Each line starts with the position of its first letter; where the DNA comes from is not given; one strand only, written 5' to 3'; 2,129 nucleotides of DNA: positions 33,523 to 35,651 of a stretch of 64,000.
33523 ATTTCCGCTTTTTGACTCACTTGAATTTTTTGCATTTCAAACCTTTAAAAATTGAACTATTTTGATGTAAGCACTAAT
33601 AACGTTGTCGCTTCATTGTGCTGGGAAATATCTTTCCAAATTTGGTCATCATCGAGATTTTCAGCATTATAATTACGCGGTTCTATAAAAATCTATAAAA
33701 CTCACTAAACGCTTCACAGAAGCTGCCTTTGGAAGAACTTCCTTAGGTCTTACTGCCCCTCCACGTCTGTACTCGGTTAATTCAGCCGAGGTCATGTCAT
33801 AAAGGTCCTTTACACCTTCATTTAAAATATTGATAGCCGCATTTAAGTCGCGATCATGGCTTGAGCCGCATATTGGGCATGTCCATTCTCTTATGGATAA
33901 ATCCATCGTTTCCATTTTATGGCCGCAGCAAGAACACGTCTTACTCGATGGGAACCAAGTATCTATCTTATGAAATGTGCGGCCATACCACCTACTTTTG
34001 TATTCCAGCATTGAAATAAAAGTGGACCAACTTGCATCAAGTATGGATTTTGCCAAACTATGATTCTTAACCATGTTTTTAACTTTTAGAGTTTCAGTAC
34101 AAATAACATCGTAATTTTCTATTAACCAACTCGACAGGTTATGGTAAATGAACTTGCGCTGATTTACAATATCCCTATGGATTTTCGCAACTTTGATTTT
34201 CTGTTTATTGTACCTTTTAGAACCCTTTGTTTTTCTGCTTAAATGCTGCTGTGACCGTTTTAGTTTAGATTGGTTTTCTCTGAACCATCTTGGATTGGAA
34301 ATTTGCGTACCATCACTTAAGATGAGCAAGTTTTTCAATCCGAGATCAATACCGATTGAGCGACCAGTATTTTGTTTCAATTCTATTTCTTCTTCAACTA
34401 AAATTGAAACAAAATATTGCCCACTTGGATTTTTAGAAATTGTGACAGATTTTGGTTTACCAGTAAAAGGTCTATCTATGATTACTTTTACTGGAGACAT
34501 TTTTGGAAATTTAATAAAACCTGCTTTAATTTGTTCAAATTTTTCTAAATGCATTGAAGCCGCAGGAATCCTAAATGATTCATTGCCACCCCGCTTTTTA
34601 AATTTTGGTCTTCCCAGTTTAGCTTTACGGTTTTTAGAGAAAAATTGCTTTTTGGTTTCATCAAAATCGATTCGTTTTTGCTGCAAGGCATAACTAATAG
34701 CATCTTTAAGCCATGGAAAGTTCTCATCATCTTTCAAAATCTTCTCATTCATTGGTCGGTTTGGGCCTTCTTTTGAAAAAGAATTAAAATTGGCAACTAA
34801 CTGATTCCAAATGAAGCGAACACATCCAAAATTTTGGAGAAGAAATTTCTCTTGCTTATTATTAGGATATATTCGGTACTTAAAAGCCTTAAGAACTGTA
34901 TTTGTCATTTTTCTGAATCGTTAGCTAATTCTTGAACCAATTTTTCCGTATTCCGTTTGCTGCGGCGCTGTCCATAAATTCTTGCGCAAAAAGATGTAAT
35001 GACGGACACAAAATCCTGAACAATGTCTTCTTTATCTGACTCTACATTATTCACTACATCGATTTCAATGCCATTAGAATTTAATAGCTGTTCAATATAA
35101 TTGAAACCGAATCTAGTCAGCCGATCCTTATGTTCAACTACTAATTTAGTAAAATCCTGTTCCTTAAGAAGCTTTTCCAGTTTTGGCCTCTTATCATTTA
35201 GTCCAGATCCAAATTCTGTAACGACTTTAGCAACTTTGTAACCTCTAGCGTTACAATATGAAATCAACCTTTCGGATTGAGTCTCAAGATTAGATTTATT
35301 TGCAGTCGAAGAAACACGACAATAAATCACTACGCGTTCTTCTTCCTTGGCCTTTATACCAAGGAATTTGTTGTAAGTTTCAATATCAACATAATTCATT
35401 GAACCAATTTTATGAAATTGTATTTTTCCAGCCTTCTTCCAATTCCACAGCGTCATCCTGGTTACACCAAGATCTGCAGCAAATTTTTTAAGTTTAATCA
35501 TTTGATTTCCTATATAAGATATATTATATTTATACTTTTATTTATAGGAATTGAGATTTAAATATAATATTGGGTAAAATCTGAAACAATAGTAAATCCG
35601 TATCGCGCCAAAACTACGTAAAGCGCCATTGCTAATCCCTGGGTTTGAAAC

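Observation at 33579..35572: IS607-family TnpA+TnpB insertion sequence splitting a phage paralog gene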

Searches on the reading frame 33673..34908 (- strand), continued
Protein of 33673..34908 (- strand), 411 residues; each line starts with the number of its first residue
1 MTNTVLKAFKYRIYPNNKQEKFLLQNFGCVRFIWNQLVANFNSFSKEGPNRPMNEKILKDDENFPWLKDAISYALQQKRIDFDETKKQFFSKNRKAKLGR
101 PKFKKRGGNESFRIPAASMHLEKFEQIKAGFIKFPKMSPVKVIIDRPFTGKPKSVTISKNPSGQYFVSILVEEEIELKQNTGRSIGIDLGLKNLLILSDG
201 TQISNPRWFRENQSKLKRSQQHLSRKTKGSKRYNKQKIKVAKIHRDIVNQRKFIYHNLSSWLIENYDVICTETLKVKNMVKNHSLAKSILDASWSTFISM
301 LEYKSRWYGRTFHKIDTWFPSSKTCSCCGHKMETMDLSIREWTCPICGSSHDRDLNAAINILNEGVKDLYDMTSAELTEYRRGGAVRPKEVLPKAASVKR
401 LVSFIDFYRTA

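Call 37: find_encoding_contigs(protein=P0055, flank=3000, max_places=10)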
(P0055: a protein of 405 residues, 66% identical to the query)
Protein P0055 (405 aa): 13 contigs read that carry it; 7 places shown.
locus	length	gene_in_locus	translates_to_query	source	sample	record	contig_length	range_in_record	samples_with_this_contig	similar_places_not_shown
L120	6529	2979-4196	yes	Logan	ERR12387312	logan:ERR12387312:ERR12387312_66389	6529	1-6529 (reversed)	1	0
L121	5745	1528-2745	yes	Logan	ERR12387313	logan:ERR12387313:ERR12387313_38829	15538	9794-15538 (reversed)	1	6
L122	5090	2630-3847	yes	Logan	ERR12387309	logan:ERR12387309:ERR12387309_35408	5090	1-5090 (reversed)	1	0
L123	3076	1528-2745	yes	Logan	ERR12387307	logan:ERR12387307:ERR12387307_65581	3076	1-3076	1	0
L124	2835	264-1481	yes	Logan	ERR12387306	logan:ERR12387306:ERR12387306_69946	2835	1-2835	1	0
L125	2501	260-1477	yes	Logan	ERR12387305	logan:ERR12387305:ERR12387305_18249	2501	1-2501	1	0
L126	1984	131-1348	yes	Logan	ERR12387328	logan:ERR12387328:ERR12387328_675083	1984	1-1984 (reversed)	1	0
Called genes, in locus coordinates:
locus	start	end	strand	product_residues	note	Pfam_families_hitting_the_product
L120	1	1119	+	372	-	?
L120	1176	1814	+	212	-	PF01171:ATP_bind_3, PF02568:ThiI (faint), PF06508:QueC (faint)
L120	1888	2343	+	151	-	PF09424:YqeY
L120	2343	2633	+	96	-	-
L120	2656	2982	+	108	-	-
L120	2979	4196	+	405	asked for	PF12323:HTH_OrfB_IS605, PF01385:OrfB_IS605, PF07282:Cas12f1-like_TNB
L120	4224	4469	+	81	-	-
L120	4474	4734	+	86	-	PF10902:WYL_2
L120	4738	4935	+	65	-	-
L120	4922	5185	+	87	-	PF04014:MazE_antitoxin (weak)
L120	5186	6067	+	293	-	PF00149:Metallophos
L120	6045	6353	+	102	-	-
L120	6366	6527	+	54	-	?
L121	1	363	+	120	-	?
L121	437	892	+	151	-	PF09424:YqeY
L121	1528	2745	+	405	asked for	PF12323:HTH_OrfB_IS605, PF01385:OrfB_IS605, PF07282:Cas12f1-like_TNB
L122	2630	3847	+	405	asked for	PF12323:HTH_OrfB_IS605, PF01385:OrfB_IS605, PF07282:Cas12f1-like_TNB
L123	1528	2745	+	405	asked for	PF12323:HTH_OrfB_IS605, PF01385:OrfB_IS605, PF07282:Cas12f1-like_TNB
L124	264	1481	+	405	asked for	PF12323:HTH_OrfB_IS605, PF01385:OrfB_IS605, PF07282:Cas12f1-like_TNB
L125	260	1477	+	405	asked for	PF12323:HTH_OrfB_IS605, PF01385:OrfB_IS605, PF07282:Cas12f1-like_TNB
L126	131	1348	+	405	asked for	PF12323:HTH_OrfB_IS605, PF01385:OrfB_IS605, PF07282:Cas12f1-like_TNB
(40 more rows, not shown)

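Call 59: list_cluster_members(proteins=[P0028, window:33676-34908:-, window:34908-35501:-, P0001])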
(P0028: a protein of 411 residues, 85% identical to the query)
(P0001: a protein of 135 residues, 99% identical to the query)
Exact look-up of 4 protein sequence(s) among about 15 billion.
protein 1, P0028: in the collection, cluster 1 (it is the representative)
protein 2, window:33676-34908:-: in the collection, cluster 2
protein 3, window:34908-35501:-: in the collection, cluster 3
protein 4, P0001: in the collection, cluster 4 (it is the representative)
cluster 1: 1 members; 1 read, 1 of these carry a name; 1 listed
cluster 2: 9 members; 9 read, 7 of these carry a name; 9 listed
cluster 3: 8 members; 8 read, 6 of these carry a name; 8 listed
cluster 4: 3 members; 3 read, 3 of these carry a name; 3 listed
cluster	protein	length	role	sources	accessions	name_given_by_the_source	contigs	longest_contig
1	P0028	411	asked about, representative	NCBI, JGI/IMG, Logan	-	putative transposase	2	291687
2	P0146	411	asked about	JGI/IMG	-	putative transposase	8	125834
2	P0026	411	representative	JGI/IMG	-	putative transposase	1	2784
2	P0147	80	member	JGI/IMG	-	putative transposase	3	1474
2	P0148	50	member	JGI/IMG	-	hypothetical protein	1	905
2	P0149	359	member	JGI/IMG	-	putative transposase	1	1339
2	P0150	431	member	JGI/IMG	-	putative transposase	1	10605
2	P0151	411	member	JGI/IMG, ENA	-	putative transposase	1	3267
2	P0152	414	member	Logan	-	-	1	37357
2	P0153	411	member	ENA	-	-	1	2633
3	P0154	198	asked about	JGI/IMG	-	predicted site-specific integrase-resolvase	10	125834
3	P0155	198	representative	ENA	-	-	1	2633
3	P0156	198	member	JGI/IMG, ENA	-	predicted site-specific integrase-resolvase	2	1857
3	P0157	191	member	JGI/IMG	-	predicted site-specific integrase-resolvase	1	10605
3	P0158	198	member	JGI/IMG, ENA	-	predicted site-specific integrase-resolvase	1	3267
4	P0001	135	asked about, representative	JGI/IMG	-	hypothetical protein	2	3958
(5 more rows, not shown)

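Call 60: find_encoding_contigs(protein=window:33676-34908:-, flank=3000, max_places=10)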
Protein window:33676-34908:- (411 aa): 12 contigs read that carry it; 7 places shown.
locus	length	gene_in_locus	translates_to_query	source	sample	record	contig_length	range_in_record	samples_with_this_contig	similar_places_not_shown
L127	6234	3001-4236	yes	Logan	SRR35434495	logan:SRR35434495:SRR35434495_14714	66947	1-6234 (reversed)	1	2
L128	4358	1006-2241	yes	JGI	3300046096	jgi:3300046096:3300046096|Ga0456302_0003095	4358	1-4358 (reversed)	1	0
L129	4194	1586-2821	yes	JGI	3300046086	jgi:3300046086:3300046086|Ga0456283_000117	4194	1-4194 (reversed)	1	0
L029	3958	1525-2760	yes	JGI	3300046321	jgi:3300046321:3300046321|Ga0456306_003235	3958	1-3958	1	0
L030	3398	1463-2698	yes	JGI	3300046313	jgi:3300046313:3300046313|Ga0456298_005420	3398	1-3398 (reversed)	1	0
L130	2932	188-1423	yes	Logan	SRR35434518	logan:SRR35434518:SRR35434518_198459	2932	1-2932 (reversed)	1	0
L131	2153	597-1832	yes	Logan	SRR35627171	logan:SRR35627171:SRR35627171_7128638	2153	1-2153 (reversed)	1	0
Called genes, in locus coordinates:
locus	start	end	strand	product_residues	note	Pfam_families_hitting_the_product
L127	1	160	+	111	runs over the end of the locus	-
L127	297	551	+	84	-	-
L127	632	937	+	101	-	-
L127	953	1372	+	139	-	-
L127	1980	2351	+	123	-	-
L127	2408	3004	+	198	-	PF00239:Resolvase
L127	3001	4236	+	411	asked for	PF12323:HTH_OrfB_IS605, PF01385:OrfB_IS605, PF07282:Cas12f1-like_TNB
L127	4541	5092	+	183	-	-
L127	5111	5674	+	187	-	-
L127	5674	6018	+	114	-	-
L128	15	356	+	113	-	-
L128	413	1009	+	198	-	PF00239:Resolvase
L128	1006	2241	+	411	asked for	PF12323:HTH_OrfB_IS605, PF01385:OrfB_IS605, PF07282:Cas12f1-like_TNB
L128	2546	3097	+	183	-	-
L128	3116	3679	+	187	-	-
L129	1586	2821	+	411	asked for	PF12323:HTH_OrfB_IS605, PF01385:OrfB_IS605, PF07282:Cas12f1-like_TNB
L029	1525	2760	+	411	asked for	PF12323:HTH_OrfB_IS605, PF01385:OrfB_IS605, PF07282:Cas12f1-like_TNB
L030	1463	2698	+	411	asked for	PF12323:HTH_OrfB_IS605, PF01385:OrfB_IS605, PF07282:Cas12f1-like_TNB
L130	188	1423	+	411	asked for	PF12323:HTH_OrfB_IS605, PF01385:OrfB_IS605, PF07282:Cas12f1-like_TNB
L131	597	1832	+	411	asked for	PF12323:HTH_OrfB_IS605, PF01385:OrfB_IS605, PF07282:Cas12f1-like_TNB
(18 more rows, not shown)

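Call 64: find_encoding_contigs(protein=P0152, flank=3000, max_places=3)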
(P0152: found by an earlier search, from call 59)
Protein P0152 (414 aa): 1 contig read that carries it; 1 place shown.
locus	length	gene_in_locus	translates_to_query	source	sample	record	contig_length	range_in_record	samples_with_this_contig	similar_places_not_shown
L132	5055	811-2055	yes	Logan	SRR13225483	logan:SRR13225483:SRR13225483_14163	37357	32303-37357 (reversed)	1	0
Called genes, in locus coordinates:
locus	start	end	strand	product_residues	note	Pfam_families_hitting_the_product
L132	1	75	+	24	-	?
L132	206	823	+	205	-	PF00239:Resolvase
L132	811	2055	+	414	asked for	PF12323:HTH_OrfB_IS605, PF01385:OrfB_IS605, PF07282:Cas12f1-like_TNB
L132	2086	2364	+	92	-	-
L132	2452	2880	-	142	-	-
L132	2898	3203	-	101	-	-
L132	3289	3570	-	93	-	-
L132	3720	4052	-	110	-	-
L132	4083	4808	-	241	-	-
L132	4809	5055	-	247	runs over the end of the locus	-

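Call 70: search_solved_structures(query=window:33676-34908:-, max_evalue=0.001)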
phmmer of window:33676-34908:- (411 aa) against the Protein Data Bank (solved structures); distinct sequences matched with E-value up to 0.001: 12.
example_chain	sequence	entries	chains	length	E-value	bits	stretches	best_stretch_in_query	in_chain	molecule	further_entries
9yyg_A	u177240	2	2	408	7.4e-85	288.3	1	7-367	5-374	AI-designed RNA-guided nuclease | AI-generated RNA-guided nuclease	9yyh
8h1j_A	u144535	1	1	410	1e-76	261.5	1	7-367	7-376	RNA-guided DNA endonuclease TnpB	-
8bf8_A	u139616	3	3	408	1.1e-76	261.4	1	7-367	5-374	RNA-guided DNA endonuclease TnpB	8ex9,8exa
9j09_A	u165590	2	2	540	1.5e-37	132.5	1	150-379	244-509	Transposase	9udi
9jfo_A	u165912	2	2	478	9.5e-35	123.3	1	228-362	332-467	LaTranC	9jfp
9jfq_A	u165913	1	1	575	1.5e-34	122.7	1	228-363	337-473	LaTranC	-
8iaz_A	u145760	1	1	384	4.9e-29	104.5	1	6-362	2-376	Transposase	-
9b0l_P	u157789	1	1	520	1.5e-15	60.2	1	127-371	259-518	TnpB-like protein L79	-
8hr5_A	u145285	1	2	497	4e-09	38.9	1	159-362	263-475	Transposase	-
9nzp_A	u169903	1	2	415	4.7e-07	32.1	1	151-363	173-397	IS200/IS605 family element transposase accessory protein TnpB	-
23vu_A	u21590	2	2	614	3e-05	26.2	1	320-367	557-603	UnCas12m4a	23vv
23vw_A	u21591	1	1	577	0.00054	22.1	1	245-363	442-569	CRISPR-associated DNA-binding protein Cas12m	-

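Call 82: get_annotated_region(hit=H1, flank=1500)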
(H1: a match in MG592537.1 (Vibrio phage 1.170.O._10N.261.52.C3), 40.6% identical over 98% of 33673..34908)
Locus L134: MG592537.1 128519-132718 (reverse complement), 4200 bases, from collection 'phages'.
description: Vibrio phage 1.170.O._10N.261.52.C3, partial genome.
organism: Vibrio phage 1.170.O._10N.261.52.C3 (NCBI taxid 1881390)
taxonomy: Viruses; Duplodnaviria; Heunggongvirae; Uroviricota; Caudoviricetes
host: Vibrio sp.; source: iron chloride precipitation of 0.2um-filtered seawater, resuspended in oxalate solution; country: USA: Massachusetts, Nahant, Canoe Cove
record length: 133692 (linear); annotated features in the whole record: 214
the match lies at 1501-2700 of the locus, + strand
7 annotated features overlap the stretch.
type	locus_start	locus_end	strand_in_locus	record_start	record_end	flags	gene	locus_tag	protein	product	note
CDS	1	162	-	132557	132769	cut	-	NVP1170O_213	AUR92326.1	coil containing protein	NVP1170O_213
CDS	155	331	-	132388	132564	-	-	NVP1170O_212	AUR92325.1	hypothetical protein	NVP1170O_212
CDS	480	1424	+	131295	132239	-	-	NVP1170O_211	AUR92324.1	protein kinase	NVP1170O_211; InterPro:IPR017441; protein kinase, ATP binding site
CDS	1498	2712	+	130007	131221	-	-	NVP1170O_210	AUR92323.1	putative transposase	NVP1170O_210; aclame_best_match:protein:vir:105280; tara_best_match:OM-RGC.v1.003498875; ...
CDS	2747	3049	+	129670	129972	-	-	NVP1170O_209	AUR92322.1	coil containing protein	NVP1170O_209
CDS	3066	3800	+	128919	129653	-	-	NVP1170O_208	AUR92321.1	tRNAHis guanylyltransferase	NVP1170O_208; tara_best_match:OM-RGC.v1.011117109; cvp_best_match:NCBI_PEP_377805884; InterPro:IPR007537; tRNAHis ...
CDS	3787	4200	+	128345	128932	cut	-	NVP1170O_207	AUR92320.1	hypothetical protein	NVP1170O_207; tara_best_match:OM-RGC.v1.015200873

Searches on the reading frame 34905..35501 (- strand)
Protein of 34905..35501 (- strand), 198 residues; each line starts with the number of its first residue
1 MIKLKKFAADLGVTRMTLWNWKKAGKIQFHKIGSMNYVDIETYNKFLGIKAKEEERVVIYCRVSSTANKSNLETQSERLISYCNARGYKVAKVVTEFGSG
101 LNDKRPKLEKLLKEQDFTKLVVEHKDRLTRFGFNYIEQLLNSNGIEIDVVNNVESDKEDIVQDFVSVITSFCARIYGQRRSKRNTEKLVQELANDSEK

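Call 3: search_protein_families(library=pfam, proteins=[window:34905-35501:-], max_evalue=0.01)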
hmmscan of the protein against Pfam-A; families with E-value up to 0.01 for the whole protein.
window:34905-35501:- (198 aa): 1 family
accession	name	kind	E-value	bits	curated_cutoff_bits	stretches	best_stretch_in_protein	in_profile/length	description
PF00239.26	Resolvase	-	2.8e-19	70.1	23.3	1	57-189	1-137/145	Resolvase, N terminal domain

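Call 4: search_protein_families(library=ncbifam, proteins=[window:34905-35501:-], max_evalue=0.01)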
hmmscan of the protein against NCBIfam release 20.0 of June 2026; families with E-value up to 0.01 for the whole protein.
window:34905-35501:- (198 aa): 6 families
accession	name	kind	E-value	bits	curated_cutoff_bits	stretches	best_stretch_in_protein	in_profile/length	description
NF033518.0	transpos_IS607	equivalog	1.3e-59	200.9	110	1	5-183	1-186/187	IS607 family transposase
NF049883.1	resolv_YneB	equivalog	1e-09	38.2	175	1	56-190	1-144/211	YneB family resolvase-like protein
NF041201.1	recomb_XisF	equivalog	2e-06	27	375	1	58-164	2-109/465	fdxN element excision recombinase XisF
NF009949.0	PRK13413.1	equivalog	0.00077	19.2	272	1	58-149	3-94/203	master DNA invertase Mpi family serine-type recombinase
NF010733.0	PRK14135.1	equivalog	0.0016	18.2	240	1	109-194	104-190/267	recombination regulator RecX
NF001065.0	PRK00117.5-5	equivalog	0.0063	16.7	175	0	109-180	48-114/149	recombination regulator RecX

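Call 66: search_dna_similar(query=window:34908-35501:-, collection=phages, mode=protein, max_rows=25)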
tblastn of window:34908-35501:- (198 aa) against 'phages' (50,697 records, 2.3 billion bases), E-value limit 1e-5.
Records with a match: 81; places in all: 100; records where one place covers at least 80% of the query: 47.
Best place of each record, by identity: <60% 81.
By first word of the organism name: Vibrio 20; Staphylococcus 8; Helicobacter 8; Prevotella 8; Nodularia 7; Bacteriophage 5; Campylobacter 4; Clostridium 3; Thermus 2; Microcystis 2; and 9 more.
By host as written in the record: - 27; Prevotella sp. 8; Staphylococcus aureus 5; Nodularia spumigena KAC65 4; Nodularia spumigena kac68 3; Vibrio crassostreae 3; Thermus thermophilus HB27 2; Clostridium botulinum type C strain C-Stockholm 2; and 21 more.
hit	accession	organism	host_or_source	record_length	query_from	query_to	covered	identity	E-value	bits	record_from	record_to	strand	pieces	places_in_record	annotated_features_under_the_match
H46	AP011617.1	Thermus phage TMA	Thermus thermophilus HB27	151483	2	197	99%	48.7%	9e-51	181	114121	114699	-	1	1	resolvase-like protein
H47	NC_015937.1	Thermus phage TMA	Thermus thermophilus HB27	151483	2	197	99%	48.7%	9e-51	181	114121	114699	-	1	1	transposase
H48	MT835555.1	Bacteriophage sp.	human fecal samples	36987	3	187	93%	39.3%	3e-33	130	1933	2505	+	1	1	record has no annotation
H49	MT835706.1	Bacteriophage sp.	human fecal samples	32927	3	187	93%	38.2%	5e-30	121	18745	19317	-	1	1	record has no annotation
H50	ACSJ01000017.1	Clostridium phage D-1873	Clostridium botulinum D str. 1873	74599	3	183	91%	38.8%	9e-32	126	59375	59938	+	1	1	transposon, resolvase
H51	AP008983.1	Clostridium phage c-st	Clostridium botulinum type C strain ...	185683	3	183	91%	38.8%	9e-32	126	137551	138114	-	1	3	putative IS transposase (OrfA) | insertion sequence:ISCbt4-a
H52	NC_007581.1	Clostridium phage c-st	Clostridium botulinum type C strain ...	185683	3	183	91%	38.8%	9e-32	126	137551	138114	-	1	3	transposase | insertion sequence:ISCbt4-a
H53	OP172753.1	Enterocloster phage CB457P1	Enterocloster bolteae DA457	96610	4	197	98%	36.0%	3e-29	119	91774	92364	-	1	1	hypothetical protein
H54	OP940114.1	Staphylococcus phage vB_SauM_VL10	Staphylococcus aureus ATCC43300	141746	2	198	99%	35.3%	1e-25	108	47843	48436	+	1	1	transposase (x2)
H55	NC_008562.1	Microcystis phage LMM01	-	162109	8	194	94%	36.4%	1e-22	100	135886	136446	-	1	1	transposase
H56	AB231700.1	Microcystis phage LMM01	-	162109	8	194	94%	36.4%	1e-22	100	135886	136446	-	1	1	putative site-specific integrase-resolvase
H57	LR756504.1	uncultured phage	metagenomic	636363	2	196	98%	34.9%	7e-34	132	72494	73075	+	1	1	record has no annotation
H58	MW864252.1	Staphylococcus phage SAPYZU_15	Staphylococcus aureus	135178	1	182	92%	36.7%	2e-24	105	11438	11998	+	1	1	putative transposase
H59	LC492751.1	Staphylococcus phage KSAP7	Staphylococcus aureus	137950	1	182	92%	36.7%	2e-24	105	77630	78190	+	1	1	putative transposase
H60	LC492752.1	Staphylococcus phage KSAP11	Staphylococcus aureus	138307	1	182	92%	36.7%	2e-24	105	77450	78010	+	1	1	putative transposase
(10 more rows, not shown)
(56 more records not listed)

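Call 68: get_annotated_region(hit=H46, flank=2500)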
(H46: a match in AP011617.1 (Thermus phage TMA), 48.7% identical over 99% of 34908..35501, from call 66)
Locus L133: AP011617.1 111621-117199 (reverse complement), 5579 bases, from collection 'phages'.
description: Thermus phage TMA DNA, complete genome.
organism: Thermus phage TMA (NCBI taxid 699370)
taxonomy: Viruses; Duplodnaviria; Heunggongvirae; Uroviricota; Caudoviricetes
host: Thermus thermophilus HB27; source: -; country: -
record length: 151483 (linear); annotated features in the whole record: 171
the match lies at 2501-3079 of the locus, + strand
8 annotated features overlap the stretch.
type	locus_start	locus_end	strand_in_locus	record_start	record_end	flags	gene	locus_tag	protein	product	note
CDS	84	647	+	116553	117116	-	-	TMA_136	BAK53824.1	hypothetical protein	-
CDS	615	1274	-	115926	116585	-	-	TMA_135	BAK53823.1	hypothetical protein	-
CDS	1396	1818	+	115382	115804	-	-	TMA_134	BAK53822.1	hypothetical protein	-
CDS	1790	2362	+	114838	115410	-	-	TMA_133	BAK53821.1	hypothetical protein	-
CDS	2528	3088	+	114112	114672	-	-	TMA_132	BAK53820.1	resolvase-like protein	-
CDS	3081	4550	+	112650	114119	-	-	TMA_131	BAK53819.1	transposase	-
CDS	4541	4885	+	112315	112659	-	-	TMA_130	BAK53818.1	hypothetical protein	-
CDS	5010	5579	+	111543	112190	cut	-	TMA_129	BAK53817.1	hypothetical protein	-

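Call 71: search_solved_structures(query=window:34908-35501:-, max_evalue=0.001)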
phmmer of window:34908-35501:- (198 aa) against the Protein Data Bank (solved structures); distinct sequences matched with E-value up to 0.001: 6.
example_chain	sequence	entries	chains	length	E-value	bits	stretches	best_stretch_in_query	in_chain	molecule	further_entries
6dgc_A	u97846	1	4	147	6e-30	107.7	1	56-184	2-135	ISC1926 TnpA C-terminal catalytic domain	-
6dgb_A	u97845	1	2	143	2.1e-29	105.9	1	57-191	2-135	IS607 family transposase IS1535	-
3lhk_A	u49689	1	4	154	4.7e-23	85.2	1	56-195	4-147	putative DNA binding protein MJ0014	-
3lhf_A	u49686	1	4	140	6.9e-23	84.7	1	55-194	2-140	Serine Recombinase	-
3ilx_A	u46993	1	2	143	2e-18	70.1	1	56-194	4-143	First ORF in transposon ISC1904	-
3bvp_A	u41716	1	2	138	3.1e-05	27.1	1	55-147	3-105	TP901-1 Integrase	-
